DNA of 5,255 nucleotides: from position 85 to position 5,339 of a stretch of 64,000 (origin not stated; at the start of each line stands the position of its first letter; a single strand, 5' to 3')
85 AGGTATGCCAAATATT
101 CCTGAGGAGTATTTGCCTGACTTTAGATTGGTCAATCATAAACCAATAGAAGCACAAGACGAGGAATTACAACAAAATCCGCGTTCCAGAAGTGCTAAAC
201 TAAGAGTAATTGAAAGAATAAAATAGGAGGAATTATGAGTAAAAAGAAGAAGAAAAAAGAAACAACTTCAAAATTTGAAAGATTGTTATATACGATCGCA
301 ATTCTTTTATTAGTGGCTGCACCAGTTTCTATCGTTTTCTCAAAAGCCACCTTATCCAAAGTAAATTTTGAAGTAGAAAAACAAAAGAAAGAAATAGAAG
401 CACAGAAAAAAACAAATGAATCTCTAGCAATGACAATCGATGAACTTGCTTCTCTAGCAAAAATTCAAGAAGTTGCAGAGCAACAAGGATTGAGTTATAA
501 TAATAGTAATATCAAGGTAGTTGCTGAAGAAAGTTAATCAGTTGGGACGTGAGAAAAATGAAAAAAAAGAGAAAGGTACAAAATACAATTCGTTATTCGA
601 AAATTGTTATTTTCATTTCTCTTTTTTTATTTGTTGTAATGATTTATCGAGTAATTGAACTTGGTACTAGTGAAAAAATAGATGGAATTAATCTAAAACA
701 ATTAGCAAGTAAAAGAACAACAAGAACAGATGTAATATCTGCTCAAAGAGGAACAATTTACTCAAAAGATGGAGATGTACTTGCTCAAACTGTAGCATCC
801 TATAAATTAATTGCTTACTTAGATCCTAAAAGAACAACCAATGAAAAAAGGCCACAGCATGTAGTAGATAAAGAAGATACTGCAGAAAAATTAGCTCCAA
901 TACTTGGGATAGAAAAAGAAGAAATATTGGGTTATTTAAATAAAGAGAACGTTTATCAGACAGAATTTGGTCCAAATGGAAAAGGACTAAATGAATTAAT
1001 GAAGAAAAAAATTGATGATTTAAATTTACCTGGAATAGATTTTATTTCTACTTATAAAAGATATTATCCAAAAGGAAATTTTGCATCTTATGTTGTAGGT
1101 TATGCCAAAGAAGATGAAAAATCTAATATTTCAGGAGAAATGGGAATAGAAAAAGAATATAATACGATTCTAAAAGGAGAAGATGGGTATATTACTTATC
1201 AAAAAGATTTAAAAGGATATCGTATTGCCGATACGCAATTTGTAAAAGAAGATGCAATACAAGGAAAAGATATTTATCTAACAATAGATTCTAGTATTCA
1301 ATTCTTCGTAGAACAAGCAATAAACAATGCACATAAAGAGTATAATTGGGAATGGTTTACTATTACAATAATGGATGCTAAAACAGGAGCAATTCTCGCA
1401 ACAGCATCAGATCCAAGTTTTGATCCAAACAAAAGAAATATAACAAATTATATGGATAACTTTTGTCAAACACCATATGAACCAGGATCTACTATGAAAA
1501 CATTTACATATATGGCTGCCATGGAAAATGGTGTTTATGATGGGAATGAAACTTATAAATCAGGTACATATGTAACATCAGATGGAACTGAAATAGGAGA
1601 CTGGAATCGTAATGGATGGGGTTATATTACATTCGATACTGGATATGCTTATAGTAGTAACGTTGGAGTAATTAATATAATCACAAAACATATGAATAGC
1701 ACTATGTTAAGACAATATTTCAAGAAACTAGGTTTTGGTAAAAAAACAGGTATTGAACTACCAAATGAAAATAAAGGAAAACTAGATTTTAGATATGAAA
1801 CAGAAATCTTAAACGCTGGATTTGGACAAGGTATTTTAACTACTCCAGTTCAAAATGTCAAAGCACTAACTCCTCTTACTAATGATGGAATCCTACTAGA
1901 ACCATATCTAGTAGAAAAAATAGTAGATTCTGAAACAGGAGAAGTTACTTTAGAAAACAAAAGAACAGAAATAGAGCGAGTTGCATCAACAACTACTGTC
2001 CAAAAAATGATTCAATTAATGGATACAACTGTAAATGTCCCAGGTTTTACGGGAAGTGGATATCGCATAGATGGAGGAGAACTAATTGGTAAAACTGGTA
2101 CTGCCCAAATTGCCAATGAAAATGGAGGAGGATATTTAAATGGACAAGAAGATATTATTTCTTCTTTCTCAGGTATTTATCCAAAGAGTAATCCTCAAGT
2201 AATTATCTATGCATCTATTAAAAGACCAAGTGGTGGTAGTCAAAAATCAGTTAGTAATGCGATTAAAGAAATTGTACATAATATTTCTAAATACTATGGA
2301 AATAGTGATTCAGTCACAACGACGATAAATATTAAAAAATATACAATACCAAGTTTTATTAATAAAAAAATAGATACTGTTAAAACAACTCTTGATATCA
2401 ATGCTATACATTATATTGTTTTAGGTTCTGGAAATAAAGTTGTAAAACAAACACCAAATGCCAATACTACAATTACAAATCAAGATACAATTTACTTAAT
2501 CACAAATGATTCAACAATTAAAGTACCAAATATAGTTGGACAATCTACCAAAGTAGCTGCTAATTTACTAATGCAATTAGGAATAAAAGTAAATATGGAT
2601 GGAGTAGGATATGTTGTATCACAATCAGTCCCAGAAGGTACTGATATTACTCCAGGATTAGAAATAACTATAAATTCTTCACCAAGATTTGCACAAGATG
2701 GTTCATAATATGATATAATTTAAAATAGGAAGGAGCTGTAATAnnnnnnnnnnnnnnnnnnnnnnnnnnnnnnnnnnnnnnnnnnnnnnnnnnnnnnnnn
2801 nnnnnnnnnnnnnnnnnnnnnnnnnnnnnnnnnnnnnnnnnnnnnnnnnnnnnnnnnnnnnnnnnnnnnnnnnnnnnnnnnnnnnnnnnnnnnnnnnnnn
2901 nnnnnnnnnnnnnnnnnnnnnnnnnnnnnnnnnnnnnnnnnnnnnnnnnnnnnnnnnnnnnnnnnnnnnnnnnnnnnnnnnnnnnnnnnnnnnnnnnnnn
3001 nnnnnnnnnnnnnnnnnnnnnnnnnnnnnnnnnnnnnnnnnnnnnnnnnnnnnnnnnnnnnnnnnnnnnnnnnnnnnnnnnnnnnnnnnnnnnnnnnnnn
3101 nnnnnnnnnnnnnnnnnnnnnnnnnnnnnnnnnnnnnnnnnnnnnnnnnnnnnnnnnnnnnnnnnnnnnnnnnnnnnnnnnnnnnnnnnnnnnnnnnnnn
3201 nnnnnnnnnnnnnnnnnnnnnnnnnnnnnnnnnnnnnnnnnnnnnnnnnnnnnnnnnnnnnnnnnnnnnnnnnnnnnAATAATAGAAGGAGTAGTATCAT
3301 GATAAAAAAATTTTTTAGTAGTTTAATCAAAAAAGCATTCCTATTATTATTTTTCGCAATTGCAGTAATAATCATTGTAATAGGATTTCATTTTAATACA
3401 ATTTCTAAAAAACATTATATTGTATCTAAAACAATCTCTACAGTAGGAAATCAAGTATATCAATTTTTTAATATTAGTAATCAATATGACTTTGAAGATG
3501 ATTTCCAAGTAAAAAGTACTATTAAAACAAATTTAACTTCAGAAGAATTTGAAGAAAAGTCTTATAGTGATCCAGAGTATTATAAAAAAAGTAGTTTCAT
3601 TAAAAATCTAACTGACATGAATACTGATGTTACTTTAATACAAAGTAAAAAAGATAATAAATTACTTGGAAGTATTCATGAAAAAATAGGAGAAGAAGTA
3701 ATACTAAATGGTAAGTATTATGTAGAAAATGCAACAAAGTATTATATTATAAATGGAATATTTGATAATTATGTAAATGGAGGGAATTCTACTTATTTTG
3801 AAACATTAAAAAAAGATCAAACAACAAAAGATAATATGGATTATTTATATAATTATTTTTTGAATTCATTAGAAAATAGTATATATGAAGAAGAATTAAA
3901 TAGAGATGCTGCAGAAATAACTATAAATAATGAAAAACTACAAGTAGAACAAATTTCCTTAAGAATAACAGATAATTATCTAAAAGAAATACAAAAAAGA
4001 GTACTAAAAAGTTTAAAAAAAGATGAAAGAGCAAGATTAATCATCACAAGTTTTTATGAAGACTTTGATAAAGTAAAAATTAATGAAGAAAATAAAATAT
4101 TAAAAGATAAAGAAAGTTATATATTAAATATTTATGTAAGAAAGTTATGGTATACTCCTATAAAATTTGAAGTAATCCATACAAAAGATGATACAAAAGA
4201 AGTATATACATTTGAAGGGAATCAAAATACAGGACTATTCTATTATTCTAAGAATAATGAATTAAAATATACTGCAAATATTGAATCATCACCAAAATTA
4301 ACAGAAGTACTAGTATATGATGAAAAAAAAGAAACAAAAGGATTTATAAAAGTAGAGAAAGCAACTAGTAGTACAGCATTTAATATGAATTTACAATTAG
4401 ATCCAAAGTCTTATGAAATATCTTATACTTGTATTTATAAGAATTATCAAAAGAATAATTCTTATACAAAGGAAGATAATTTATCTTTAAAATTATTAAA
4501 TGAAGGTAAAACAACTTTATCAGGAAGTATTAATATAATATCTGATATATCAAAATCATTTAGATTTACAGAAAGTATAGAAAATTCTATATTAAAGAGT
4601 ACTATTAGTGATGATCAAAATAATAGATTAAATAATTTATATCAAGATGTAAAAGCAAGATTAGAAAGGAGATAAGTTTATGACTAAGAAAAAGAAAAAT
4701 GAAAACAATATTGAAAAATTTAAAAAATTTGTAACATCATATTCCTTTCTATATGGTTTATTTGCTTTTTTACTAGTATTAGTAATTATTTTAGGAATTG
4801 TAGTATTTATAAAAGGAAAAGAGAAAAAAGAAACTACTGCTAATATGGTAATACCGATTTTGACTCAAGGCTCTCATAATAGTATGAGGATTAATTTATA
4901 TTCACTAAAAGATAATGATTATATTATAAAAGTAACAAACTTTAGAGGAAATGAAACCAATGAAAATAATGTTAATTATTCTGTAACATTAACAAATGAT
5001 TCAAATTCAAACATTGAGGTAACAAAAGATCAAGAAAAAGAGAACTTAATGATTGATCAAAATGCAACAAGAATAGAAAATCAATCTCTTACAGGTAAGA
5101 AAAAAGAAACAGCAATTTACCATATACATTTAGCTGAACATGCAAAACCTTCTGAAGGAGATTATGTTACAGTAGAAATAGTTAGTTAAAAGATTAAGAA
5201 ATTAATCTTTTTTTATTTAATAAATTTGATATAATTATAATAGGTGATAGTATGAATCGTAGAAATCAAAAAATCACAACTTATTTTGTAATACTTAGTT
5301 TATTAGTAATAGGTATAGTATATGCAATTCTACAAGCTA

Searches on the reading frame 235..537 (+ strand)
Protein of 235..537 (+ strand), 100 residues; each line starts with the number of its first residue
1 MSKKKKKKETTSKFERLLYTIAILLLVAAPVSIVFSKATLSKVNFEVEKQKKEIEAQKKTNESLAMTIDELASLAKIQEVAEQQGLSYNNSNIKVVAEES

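Call 10: search_protein_families(library=ncbifam, proteins=[window:235-537:+], max_evalue=1e-8)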
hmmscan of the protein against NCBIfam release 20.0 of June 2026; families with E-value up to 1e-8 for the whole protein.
window:235-537:+ (100 aa): 1 family
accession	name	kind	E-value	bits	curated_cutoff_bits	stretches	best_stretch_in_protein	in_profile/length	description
TIGR02209.1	ftsL_broad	equivalog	1.5e-14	53.7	42.45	1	16-97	2-84/85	cell division protein FtsL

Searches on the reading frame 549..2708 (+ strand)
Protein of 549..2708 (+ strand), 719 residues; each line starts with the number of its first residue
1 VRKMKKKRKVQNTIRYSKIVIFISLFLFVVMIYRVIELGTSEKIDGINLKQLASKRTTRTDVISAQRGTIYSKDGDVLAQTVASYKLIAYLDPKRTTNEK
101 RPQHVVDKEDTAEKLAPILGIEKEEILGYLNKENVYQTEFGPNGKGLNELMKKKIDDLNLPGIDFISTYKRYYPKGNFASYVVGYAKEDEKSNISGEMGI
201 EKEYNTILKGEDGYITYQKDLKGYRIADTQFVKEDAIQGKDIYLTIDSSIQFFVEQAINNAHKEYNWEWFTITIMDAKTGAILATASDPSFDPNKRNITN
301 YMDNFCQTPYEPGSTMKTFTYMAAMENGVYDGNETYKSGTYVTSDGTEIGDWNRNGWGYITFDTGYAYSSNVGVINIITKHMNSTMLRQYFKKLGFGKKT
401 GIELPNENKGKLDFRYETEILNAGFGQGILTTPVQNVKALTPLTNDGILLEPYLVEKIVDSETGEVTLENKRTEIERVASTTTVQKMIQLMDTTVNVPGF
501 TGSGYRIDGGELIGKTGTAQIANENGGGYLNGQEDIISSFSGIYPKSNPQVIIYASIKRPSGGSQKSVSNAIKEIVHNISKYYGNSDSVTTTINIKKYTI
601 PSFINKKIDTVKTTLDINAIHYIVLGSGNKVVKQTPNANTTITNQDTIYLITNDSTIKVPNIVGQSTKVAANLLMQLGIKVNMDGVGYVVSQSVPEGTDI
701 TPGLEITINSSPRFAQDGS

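Call 10: search_protein_families(library=ncbifam, proteins=[window:549-2708:+], max_evalue=1e-8)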
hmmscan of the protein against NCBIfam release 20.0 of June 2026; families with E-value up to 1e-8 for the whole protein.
window:549-2708:+ (719 aa): 12 families
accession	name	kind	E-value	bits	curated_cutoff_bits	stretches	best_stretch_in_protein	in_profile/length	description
NF038271.1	strep_PBP2X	exception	3.3e-118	395.9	1050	1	5-708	11-746/750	penicillin-binding protein PBP2X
TIGR02214.1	spoVD_pbp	equivalog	4e-103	345.9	688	1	20-652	4-634/636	stage V sporulation protein D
TIGR03423.1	pbp2_mrdA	equivalog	3.1e-75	253.9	455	1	19-577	5-588/593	penicillin-binding protein 2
NF053573.1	PBP2_PenA_Neis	exception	6.7e-49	166.9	1105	1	3-562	15-540/572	peptidoglycan D,D-transpeptidase PBP2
NF011685.0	PRK15105.1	subfamily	1.8e-45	155.6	737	1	5-564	11-539/588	peptidoglycan glycosyltransferase FtsI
NF008061.0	PRK10795.1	equivalog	4.4e-29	101.5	962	1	49-525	51-555/634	peptidoglycan DD-transpeptidase MrdA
TIGR02074.1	PBP_1a_fam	subfamily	6.5e-28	97.8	508.75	1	236-523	220-487/535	PBP1A family penicillin-binding protein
NF051842.1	PBP4_5_Efaec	equivalog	1.7e-27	96.1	700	1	55-527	153-621/668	penicillin-binding protein PBP4(5)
NF038278.1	strep_PBP2B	exception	1.9e-23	82.9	975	1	165-576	235-671/678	penicillin-binding protein PBP2B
NF033378.1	MECD_PBP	exception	1.6e-12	46.6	1450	1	190-501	275-603/678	PBP2a family beta-lactam-resistant peptidoglycan transpeptidase MecD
NF000406.1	MECB_PBP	exception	1.9e-12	46.4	1450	1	189-561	271-643/674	PBP2a family beta-lactam-resistant peptidoglycan transpeptidase MecB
NF051885.1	tranpepglycosPbpC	equivalog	3e-11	42.6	900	1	231-520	283-545/632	multimodular transpeptidase-transglycosylase PbpC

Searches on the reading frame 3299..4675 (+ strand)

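Call 10: search_protein_families(library=ncbifam, proteins=[window:3299-4675:+], max_evalue=1e-8)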
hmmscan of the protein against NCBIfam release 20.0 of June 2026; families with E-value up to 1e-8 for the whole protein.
window:3299-4675:+ (458 aa): 0 families

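Call 14: search_protein_families(library=pfam, proteins=[window:3299-4675:+], max_evalue=0.00001)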
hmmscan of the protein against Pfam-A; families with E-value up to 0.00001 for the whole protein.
window:3299-4675:+ (458 aa): 0 families

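Call 95: search_protein_families(library=pfam, proteins=[window:3299-4675:+], max_evalue=0.01)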
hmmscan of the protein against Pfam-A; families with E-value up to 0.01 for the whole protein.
window:3299-4675:+ (458 aa): 1 family
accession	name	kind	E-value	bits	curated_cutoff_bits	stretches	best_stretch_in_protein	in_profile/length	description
PF02706.20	Wzz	-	0.0039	17.9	25.5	1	4-87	7-86/91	Chain length determinant protein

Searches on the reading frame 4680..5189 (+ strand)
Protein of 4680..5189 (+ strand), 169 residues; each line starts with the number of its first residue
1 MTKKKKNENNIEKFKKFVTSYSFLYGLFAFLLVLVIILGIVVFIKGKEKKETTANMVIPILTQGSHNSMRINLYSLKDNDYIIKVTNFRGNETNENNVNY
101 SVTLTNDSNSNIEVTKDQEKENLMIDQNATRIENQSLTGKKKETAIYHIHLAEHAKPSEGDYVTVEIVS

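Call 10: search_protein_families(library=ncbifam, proteins=[window:4680-5189:+], max_evalue=1e-8)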
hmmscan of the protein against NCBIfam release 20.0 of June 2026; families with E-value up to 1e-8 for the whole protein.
window:4680-5189:+ (169 aa): 0 families

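Call 14: search_protein_families(library=pfam, proteins=[window:4680-5189:+], max_evalue=0.00001)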
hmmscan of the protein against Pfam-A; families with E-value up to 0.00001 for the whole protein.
window:4680-5189:+ (169 aa): 0 families

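Call 95: search_protein_families(library=pfam, proteins=[window:4680-5189:+], max_evalue=0.01)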
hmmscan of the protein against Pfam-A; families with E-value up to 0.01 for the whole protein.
window:4680-5189:+ (169 aa): 2 families
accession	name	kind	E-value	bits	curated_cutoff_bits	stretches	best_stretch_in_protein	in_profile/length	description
PF20136.4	DUF6526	-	0.0063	17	23.7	1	8-105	3-99/145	Family of unknown function (DUF6526)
PF11770.13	GAPT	-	0.0079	16.4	21.1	1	22-122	9-107/156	GRB2-binding adapter (GAPT)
